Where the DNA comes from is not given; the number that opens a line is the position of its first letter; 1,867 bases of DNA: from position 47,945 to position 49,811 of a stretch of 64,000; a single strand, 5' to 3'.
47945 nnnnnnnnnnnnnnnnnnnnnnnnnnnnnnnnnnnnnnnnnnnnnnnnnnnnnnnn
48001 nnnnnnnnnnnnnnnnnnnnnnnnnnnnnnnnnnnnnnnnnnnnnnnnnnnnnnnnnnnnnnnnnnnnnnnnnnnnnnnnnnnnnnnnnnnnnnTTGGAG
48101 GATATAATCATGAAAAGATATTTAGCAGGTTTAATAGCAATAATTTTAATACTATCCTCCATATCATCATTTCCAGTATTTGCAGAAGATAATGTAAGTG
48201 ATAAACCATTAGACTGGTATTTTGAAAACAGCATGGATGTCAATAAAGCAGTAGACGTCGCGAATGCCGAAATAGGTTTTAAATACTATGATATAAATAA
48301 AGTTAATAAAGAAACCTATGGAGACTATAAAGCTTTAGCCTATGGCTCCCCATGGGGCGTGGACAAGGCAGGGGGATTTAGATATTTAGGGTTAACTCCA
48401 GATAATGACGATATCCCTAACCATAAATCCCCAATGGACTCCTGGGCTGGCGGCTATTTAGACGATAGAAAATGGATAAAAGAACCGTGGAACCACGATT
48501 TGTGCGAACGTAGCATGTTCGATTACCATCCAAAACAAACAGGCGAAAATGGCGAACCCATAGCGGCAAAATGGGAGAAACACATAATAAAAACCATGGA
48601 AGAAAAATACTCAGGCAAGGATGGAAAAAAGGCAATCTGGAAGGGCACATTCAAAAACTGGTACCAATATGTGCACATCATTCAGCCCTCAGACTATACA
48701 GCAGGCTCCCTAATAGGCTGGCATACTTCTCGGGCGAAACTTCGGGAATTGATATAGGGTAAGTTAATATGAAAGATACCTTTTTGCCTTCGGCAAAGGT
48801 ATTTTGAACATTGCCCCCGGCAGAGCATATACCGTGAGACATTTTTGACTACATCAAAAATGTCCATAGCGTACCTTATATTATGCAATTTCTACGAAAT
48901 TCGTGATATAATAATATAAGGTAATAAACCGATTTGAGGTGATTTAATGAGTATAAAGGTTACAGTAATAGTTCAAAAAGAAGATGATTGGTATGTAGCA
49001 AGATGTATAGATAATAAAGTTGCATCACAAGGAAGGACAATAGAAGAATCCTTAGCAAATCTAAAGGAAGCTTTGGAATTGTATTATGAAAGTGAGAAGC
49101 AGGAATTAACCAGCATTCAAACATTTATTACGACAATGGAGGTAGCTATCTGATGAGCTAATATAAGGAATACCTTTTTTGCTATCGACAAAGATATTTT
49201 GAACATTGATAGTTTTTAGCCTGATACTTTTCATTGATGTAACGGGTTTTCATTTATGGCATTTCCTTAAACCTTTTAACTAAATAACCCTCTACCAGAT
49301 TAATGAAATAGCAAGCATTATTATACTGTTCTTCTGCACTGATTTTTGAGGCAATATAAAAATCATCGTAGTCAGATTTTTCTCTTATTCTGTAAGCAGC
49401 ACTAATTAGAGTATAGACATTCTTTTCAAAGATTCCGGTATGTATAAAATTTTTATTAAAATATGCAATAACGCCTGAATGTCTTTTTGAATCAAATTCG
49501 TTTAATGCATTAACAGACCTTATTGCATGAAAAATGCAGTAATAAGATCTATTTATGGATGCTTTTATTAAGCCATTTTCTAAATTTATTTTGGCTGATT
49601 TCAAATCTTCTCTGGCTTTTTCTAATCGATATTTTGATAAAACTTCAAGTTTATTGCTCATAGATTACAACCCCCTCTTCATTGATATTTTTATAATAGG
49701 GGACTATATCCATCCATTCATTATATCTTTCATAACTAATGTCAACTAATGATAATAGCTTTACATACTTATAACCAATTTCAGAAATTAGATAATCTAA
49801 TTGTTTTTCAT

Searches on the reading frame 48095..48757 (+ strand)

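Call 7: search_protein_families(library=ncbifam, max_evalue=1e-10, proteins=[window:48095-48757:+])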
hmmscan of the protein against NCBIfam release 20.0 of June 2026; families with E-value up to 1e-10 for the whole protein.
window:48095-48757:+ (220 aa): 1 family
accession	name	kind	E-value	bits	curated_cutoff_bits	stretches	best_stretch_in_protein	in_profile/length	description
NF047340.1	Athe_2463_dom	domain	1.6e-13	51.5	36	1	67-213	17-167/177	Athe_2463 domain-containing protein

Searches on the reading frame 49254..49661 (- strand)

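Call 63: search_protein_families(library=pfam, max_evalue=0.00001, proteins=[window:49254-49661:-])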
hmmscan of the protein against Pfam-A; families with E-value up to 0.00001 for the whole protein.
window:49254-49661:- (135 aa): 1 family
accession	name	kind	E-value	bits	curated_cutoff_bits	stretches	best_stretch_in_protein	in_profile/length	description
PF05168.19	HEPN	-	4.6e-19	69.2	22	1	10-125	2-116/117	HEPN domain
